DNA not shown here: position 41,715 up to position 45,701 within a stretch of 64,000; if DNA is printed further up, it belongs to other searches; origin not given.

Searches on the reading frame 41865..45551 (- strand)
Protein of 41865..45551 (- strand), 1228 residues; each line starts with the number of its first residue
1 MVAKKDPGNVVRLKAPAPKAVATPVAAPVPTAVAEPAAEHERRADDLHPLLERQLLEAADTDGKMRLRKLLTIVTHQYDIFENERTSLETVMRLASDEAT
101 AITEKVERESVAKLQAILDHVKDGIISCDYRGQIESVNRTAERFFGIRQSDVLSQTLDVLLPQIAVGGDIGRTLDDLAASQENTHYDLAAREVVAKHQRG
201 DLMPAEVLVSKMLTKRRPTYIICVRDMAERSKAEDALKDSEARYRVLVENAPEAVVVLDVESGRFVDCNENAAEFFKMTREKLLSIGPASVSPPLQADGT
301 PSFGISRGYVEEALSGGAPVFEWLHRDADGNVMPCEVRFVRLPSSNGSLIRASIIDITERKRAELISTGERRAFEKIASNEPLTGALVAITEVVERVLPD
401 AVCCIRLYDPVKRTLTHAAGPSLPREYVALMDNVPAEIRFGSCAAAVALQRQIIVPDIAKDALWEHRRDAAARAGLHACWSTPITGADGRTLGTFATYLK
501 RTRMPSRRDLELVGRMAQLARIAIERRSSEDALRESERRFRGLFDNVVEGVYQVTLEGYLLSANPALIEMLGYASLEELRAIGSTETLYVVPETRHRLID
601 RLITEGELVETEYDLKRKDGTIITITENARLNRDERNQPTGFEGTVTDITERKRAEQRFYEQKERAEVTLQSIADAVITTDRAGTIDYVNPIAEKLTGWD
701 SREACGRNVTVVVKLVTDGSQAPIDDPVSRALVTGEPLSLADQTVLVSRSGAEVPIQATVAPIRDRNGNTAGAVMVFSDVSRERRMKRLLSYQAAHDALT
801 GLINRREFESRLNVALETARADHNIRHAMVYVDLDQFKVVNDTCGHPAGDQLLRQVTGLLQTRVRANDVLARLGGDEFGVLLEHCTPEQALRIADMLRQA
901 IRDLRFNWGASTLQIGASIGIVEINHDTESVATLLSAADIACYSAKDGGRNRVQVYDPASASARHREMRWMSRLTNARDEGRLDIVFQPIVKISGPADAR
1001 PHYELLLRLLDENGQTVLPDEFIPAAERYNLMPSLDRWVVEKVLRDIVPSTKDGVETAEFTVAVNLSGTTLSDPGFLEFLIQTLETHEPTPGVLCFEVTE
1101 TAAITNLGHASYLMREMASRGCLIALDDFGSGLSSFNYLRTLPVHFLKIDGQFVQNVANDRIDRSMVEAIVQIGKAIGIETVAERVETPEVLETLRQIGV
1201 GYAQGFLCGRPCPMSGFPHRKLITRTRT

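Call 9: search_protein_families(library=pfam, proteins=[window:41865-45551:-], max_evalue=0.01)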
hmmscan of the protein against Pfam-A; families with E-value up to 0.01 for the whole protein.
window:41865-45551:- (1228 aa): 13 families
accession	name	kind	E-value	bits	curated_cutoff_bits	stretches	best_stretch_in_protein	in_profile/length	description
PF00563.25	EAL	-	1.6e-65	221.2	31.3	1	973-1211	3-236/236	EAL domain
PF00990.26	GGDEF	-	7.5e-45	153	23.8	1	794-952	1-161/161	Diguanylate cyclase, GGDEF domain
PF08448.16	PAS_4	-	1.6e-38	131.8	23.1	4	671-785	2-110/110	PAS fold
PF00989.32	PAS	-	3.6e-38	130.5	22.6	4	667-780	4-113/113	PAS fold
PF13426.13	PAS_9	-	7.1e-34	116.6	27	4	675-781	2-102/103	PAS domain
PF13188.13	PAS_8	-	1.3e-28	98.3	21.8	3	112-165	1-55/65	PAS domain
PF13185.12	GAF_2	-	9.3e-16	58.7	28.6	1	385-525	6-136/136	GAF domain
PF08447.18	PAS_3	-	1e-11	45.4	25.6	1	561-646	2-89/89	PAS fold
PF01590.32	GAF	-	1.5e-11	45.4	22.4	1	387-524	6-133/133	GAF domain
PF24820.1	Diguanyl_cycl_sensor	-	7.1e-07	29.6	28.1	0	118-226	2-109/109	Diguanylate cyclase-like sensor domain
PF12860.13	PAS_7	-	4.4e-05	24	27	0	582-657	47-115/115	PAS fold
PF17853.6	GGDEF_2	-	0.00044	20.9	24.5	1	822-912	18-95/116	GGDEF-like domain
PF13596.12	PAS_10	-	0.0019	19.2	22.1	0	747-780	72-105/106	PAS domain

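Call 49: find_homologous_proteins(query=window:41865-45551:-, max_evalue=1e-100)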
Query window:41865-45551:- (1228 aa): 1236 proteins with E <= 1e-100 among 8000 candidates; the best 120 are listed.
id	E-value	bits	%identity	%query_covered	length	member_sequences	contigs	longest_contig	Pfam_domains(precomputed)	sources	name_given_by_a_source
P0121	0.0e+0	2557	95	99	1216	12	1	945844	PF08447.19,PF13426.14,PF13188.14,PF13185.13,PF12860.14,PF24820.2,PF01590.33,PF08448.17,PF00563.26,PF00989.32,PF00990.27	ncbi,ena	-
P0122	0.0e+0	2471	90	100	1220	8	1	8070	PF08447.19,PF13426.14,PF13188.14,PF13185.13,PF12860.14,PF24820.2,PF01590.33,PF08448.17,PF00563.26,PF00989.32,PF00990.27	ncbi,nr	ncbi:MAG: hypothetical protein HW392_884 [Steroidobacteraceae bacterium]|nr:hypothetical protein [St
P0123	0.0e+0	2451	89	100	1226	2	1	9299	PF08447.19,PF13426.14,PF13188.14,PF13185.13,PF12860.14,PF01590.33,PF08448.17,PF00563.26,PF00989.32,PF00990.27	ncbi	-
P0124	0.0e+0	2410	88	100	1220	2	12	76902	PF08447.19,PF13426.14,PF13188.14,PF13185.13,PF12860.14,PF24820.2,PF01590.33,PF08448.17,PF00563.26,PF00989.32,PF00990.27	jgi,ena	jgi:diguanylate cyclase (GGDEF)-like protein/PAS domain S-box-containing protein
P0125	0.0e+0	2392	88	99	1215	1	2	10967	PF08447.19,PF13426.14,PF13188.14,PF13185.13,PF12860.14,PF01590.33,PF08448.17,PF00563.26,PF00989.32,PF00990.27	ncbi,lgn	-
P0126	0.0e+0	2385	87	100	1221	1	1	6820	PF08447.19,PF13426.14,PF13188.14,PF13185.13,PF12860.14,PF24820.2,PF01590.33,PF08448.17,PF00563.26,PF00989.32,PF00990.27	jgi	jgi:diguanylate cyclase (GGDEF)-like protein/PAS domain S-box-containing protein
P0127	0.0e+0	2377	87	100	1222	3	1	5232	PF08447.19,PF13426.14,PF13188.14,PF13185.13,PF12860.14,PF24820.2,PF01590.33,PF08448.17,PF00563.26,PF00989.32,PF00990.27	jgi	jgi:diguanylate cyclase (GGDEF)-like protein/PAS domain S-box-containing protein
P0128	0.0e+0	2360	87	100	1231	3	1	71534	PF08447.19,PF13426.14,PF13188.14,PF13185.13,PF12860.14,PF24820.2,PF08448.17,PF00563.26,PF00989.32,PF00990.27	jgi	-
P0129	0.0e+0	2337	85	100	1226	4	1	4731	PF08447.19,PF13426.14,PF13188.14,PF13185.13,PF12860.14,PF24820.2,PF01590.33,PF08448.17,PF00563.26,PF00989.32,PF00990.27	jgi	jgi:diguanylate cyclase (GGDEF)-like protein/PAS domain S-box-containing protein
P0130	0.0e+0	2329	84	99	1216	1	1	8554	PF13426.14,PF13188.14,PF13185.13,PF24820.2,PF00990.27,PF08447.19,PF12860.14,PF01590.33,PF08448.17,PF00563.26,PF00989.32,PF17853.7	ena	-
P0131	0.0e+0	2312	84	99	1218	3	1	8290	PF08447.19,PF13426.14,PF13188.14,PF13185.13,PF24820.2,PF01590.33,PF08448.17,PF00563.26,PF00989.32,PF00990.27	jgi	jgi:diguanylate cyclase (GGDEF)-like protein/PAS domain S-box-containing protein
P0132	0.0e+0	2284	85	96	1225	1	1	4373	PF08447.19,PF13426.14,PF13188.14,PF13185.13,PF12860.14,PF24820.2,PF01590.33,PF08448.17,PF00563.26,PF00989.32,PF00990.27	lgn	-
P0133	0.0e+0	2260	84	96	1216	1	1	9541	PF08447.19,PF13426.14,PF13188.14,PF13185.13,PF24820.2,PF01590.33,PF08448.17,PF00563.26,PF00989.32,PF00990.27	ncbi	-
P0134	0.0e+0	2259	84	96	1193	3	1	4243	PF08447.19,PF13426.14,PF13188.14,PF13185.13,PF12860.14,PF24820.2,PF01590.33,PF08448.17,PF00563.26,PF00989.32,PF00990.27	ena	-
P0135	0.0e+0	2249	83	99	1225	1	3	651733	PF08447.19,PF13426.14,PF13188.14,PF13185.13,PF12860.14,PF24820.2,PF01590.33,PF08448.17,PF00563.26,PF00989.32,PF00990.27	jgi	jgi:diguanylate cyclase (GGDEF)-like protein/PAS domain S-box-containing protein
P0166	0.0e+0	2168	80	99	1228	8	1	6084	PF08447.19,PF13426.14,PF13188.14,PF13185.13,PF12860.14,PF24820.2,PF01590.33,PF08448.17,PF00563.26,PF00989.32,PF00990.27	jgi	jgi:diguanylate cyclase (GGDEF)-like protein/PAS domain S-box-containing protein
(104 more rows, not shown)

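Call 50: find_encoding_contigs(protein=P0121, flank=2500, max_places=2)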
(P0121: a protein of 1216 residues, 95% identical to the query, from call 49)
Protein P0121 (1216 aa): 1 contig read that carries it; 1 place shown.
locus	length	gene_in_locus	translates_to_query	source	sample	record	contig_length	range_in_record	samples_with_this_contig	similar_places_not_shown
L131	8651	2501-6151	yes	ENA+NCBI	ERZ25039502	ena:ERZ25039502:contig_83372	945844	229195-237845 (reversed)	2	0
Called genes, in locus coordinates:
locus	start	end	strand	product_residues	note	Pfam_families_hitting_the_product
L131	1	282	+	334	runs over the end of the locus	PF01636:APH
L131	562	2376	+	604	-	PF00009:GTP_EFTU, PF01926:MMR_HSR1 (faint), PF22042:EF-G_D2, PF03144:GTP_EFTU_D2, PF00679:EFG_C, PF21018:BipA_C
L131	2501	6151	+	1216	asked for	PF00989:PAS, PF08448:PAS_4, PF01590:GAF, PF13185:GAF_2, PF00989:PAS, PF08448:PAS_4, PF13426:PAS_9, PF00990:GGDEF, +8 more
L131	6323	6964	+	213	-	PF05345:He_PIG, PF17963:Big_9 (weak)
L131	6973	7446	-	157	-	PF10116:Host_attach, PF18856:baeRF_family12, PF18854:baeRF_family10 (weak)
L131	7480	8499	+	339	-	PF01207:Dus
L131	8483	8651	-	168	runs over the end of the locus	-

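Call 51: find_encoding_contigs(protein=P0122, flank=2500, max_places=2)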
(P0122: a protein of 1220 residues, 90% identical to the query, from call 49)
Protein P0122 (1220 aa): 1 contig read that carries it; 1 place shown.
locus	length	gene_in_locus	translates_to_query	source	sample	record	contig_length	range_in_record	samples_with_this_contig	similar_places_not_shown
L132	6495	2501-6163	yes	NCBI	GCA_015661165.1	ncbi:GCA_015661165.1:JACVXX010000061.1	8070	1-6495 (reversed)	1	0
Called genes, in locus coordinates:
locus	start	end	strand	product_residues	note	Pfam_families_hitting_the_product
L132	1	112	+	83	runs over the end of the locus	PF03869:Arc (faint), PF22513:FitA-like_RHH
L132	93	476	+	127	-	PF01850:PIN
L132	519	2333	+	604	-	PF00009:GTP_EFTU, PF01926:MMR_HSR1 (faint), PF22042:EF-G_D2, PF03144:GTP_EFTU_D2, PF00679:EFG_C, PF21018:BipA_C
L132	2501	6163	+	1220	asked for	PF13188:PAS_8, PF08448:PAS_4, PF13426:PAS_9, PF01590:GAF, PF13185:GAF_2, PF00989:PAS, PF08448:PAS_4, PF13426:PAS_9, +11 more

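Call 52: find_encoding_contigs(protein=P0123, flank=2500, max_places=2)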
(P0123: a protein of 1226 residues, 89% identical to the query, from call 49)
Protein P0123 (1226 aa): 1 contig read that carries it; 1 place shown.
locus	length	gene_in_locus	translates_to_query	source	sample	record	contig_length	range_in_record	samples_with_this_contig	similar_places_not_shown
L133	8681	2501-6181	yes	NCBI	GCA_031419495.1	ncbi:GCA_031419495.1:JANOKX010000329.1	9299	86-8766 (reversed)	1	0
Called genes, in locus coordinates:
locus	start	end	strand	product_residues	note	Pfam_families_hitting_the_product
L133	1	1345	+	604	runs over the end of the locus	PF00009:GTP_EFTU, PF01926:MMR_HSR1 (faint), PF22042:EF-G_D2, PF03144:GTP_EFTU_D2, PF00679:EFG_C, PF21018:BipA_C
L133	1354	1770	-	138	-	PF13470:PIN_3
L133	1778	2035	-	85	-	-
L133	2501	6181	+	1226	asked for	PF08448:PAS_4, PF01590:GAF, PF13185:GAF_2, PF00989:PAS, PF08448:PAS_4, PF13426:PAS_9, PF00990:GGDEF, PF00563:EAL, +7 more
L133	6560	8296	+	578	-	PF05345:He_PIG, PF17963:Big_9 (weak), PF05345:He_PIG, PF17963:Big_9, PF05345:He_PIG, PF05345:He_PIG, PF05345:He_PIG, PF17963:Big_9, +6 more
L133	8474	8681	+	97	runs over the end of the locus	?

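Call 53: find_encoding_contigs(protein=P0124, flank=2500, max_places=3)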
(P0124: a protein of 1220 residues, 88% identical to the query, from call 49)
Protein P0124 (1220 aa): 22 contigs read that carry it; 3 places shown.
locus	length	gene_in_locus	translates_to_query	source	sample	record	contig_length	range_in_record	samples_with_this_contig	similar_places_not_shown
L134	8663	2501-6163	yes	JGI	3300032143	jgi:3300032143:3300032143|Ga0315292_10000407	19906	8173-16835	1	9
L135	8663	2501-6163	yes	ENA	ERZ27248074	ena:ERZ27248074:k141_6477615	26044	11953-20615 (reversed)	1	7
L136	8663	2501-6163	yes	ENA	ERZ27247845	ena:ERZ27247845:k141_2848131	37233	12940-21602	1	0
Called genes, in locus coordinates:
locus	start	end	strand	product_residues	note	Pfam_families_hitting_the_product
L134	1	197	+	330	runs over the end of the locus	PF01636:APH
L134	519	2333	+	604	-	PF00009:GTP_EFTU, PF01926:MMR_HSR1 (faint), PF22042:EF-G_D2, PF03144:GTP_EFTU_D2, PF00679:EFG_C, PF21018:BipA_C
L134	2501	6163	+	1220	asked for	PF13188:PAS_8 (weak), PF01590:GAF, PF13185:GAF_2, PF00989:PAS, PF08448:PAS_4, PF13426:PAS_9, PF00990:GGDEF, PF00563:EAL, +6 more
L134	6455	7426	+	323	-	PF05345:He_PIG, PF18957:RibLong (faint), PF05345:He_PIG, PF17963:Big_9 (weak)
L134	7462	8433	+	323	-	PF01207:Dus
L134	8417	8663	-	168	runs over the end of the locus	-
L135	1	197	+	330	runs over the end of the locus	PF01636:APH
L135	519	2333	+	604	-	PF00009:GTP_EFTU, PF01926:MMR_HSR1 (faint), PF22042:EF-G_D2, PF03144:GTP_EFTU_D2, PF00679:EFG_C, PF21018:BipA_C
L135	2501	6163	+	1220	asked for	PF13188:PAS_8 (weak), PF01590:GAF, PF13185:GAF_2, PF00989:PAS, PF08448:PAS_4, PF13426:PAS_9, PF00990:GGDEF, PF00563:EAL, +6 more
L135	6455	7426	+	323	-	PF05345:He_PIG, PF18957:RibLong (faint), PF05345:He_PIG, PF17963:Big_9 (weak)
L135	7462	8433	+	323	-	PF01207:Dus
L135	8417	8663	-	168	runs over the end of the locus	-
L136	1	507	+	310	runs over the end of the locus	PF01509:TruB_N, PF16198:TruB_C_2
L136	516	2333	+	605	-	PF00009:GTP_EFTU, PF01926:MMR_HSR1 (weak), PF22042:EF-G_D2 (weak), PF03144:GTP_EFTU_D2 (weak), PF00679:EFG_C, PF21018:BipA_C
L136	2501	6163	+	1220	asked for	PF13188:PAS_8 (weak), PF01590:GAF, PF13185:GAF_2, PF00989:PAS, PF08448:PAS_4, PF13426:PAS_9, PF00990:GGDEF, PF00563:EAL, +6 more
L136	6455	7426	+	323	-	PF05345:He_PIG, PF18957:RibLong (faint), PF05345:He_PIG, PF17963:Big_9 (weak)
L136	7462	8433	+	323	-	PF01207:Dus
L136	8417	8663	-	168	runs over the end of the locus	-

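Call 54: find_encoding_contigs(protein=P0126, flank=2500, max_places=2)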
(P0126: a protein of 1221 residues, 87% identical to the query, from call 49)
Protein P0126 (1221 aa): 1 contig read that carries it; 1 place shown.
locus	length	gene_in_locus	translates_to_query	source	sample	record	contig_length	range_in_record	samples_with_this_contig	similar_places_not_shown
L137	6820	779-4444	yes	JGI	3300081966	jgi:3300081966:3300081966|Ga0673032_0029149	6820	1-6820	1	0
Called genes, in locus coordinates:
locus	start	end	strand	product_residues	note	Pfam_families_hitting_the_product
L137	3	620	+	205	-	?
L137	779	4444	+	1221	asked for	PF13188:PAS_8, PF08448:PAS_4, PF01590:GAF, PF13185:GAF_2, PF00989:PAS, PF08448:PAS_4, PF00990:GGDEF, PF00563:EAL, +11 more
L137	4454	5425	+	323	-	PF01207:Dus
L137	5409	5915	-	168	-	-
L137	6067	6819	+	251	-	?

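Call 55: find_encoding_contigs(protein=P0128, flank=2500, max_places=2)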
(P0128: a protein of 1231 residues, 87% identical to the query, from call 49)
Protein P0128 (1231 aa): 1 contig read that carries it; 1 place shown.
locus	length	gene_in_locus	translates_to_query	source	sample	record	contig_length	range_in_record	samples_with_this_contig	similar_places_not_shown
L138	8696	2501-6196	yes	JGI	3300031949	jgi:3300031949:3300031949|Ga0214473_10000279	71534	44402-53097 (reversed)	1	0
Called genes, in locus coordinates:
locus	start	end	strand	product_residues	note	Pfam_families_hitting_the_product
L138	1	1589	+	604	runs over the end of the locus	PF00009:GTP_EFTU, PF01926:MMR_HSR1 (faint), PF22042:EF-G_D2, PF03144:GTP_EFTU_D2, PF00679:EFG_C, PF21018:BipA_C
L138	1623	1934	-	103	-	PF13470:PIN_3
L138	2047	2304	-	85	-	-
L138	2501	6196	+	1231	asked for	PF00989:PAS, PF13188:PAS_8, PF08448:PAS_4, PF13185:GAF_2, PF00989:PAS, PF00989:PAS, PF08448:PAS_4, PF13426:PAS_9, +10 more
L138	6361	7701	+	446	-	PF22842:Pel9A-like_beta_helix, PF05048:NosD (weak), PF13229:Beta_helix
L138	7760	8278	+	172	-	PF01207:Dus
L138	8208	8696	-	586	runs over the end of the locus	PF00317:Ribonuc_red_lgN (weak), PF02867:Ribonuc_red_lgC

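Call 56: find_encoding_contigs(protein=P0130, flank=2500, max_places=2)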
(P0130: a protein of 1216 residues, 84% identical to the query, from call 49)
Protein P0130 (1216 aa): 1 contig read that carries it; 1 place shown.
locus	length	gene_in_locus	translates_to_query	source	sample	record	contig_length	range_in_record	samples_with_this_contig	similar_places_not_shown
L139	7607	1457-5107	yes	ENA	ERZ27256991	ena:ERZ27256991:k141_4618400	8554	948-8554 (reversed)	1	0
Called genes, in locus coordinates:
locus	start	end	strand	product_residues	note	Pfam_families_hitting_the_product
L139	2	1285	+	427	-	?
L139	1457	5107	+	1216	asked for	PF08448:PAS_4, PF01590:GAF, PF13185:GAF_2, PF00989:PAS, PF08448:PAS_4, PF13426:PAS_9, PF00990:GGDEF, PF00563:EAL, +12 more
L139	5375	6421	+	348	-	PF17803:Cadherin_4 (faint), PF17892:Cadherin_5 (faint), PF05345:He_PIG, PF17963:Big_9, PF18957:RibLong (faint), PF05345:He_PIG, PF17963:Big_9 (weak)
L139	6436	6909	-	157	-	PF10116:Host_attach, PF18856:baeRF_family12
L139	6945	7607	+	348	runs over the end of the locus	PF01207:Dus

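Call 57: find_encoding_contigs(protein=P0131, flank=2500, max_places=2)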
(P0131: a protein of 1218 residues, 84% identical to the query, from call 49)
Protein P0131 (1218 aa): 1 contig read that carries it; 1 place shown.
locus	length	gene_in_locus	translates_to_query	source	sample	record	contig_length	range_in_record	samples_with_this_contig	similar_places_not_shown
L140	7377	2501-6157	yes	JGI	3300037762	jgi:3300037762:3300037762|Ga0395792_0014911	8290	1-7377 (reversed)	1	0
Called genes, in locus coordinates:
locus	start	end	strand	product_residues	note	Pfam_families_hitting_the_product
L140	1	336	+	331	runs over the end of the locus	PF01636:APH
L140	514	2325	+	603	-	PF00009:GTP_EFTU, PF01926:MMR_HSR1 (faint), PF22042:EF-G_D2, PF03144:GTP_EFTU_D2, PF00679:EFG_C, PF21018:BipA_C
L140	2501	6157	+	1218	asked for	PF08448:PAS_4, PF01590:GAF, PF13185:GAF_2, PF00989:PAS, PF08448:PAS_4, PF13426:PAS_9, PF00990:GGDEF, PF00563:EAL, +7 more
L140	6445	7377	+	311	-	?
